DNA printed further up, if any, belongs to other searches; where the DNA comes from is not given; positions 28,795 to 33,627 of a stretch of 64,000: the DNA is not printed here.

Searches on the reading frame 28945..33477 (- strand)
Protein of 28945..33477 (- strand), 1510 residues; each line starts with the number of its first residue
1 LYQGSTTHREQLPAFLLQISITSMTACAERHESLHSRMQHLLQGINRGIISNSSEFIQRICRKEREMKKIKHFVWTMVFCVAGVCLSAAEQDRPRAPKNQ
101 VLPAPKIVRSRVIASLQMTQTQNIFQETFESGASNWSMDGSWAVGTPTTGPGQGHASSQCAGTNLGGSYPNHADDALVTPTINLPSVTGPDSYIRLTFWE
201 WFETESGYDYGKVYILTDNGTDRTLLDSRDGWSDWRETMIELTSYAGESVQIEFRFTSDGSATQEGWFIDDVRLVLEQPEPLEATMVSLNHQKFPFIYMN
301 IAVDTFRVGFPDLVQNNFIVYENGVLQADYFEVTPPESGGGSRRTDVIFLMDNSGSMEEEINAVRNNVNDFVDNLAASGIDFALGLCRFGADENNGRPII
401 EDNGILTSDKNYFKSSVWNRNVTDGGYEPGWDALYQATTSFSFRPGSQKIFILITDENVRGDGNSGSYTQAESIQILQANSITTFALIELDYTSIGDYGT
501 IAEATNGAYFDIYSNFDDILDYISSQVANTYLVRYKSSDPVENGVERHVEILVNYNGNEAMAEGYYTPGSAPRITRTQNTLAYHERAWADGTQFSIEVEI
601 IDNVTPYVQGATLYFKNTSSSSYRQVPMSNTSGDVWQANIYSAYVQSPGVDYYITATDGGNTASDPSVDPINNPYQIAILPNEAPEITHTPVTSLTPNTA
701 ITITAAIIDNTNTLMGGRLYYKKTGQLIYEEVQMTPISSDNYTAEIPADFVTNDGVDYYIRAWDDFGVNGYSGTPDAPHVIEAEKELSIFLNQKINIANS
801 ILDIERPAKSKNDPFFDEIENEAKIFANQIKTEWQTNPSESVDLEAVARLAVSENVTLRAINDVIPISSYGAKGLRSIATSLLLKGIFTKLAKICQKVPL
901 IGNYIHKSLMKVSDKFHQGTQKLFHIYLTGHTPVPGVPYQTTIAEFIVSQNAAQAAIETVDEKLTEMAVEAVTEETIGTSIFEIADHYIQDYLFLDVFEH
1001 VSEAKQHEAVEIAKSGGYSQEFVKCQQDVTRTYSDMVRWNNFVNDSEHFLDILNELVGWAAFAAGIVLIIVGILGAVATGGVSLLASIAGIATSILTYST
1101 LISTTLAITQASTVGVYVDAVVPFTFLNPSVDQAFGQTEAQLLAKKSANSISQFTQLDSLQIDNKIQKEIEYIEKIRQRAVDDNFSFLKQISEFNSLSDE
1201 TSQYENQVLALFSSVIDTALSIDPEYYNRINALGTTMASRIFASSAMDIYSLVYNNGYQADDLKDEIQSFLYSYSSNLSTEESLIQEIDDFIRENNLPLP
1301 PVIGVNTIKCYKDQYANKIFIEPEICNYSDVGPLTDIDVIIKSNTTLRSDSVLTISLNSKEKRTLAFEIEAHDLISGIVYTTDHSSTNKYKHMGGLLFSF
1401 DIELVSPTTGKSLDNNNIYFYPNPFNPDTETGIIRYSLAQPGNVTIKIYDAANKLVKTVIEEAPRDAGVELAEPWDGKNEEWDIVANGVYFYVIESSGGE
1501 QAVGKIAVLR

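Call 45: search_protein_families(library=pfam, max_evalue=0.00001, proteins=[window:28945-33477:-])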
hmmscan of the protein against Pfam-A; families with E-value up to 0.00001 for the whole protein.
window:28945-33477:- (1510 aa): 3 families
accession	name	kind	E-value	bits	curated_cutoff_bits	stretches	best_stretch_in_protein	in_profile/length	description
PF00092.34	VWA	-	3.9e-10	40.7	23.8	1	346-487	1-137/174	von Willebrand factor type A domain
PF20773.4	InhA-like_MAM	-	1.5e-06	28.3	26.9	0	196-275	67-163/191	Immune inhibitor A-like, MAM domain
PF00362.24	Integrin_beta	-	6.1e-06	26.6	24.8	0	406-500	89-190/248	Integrin beta chain VWA domain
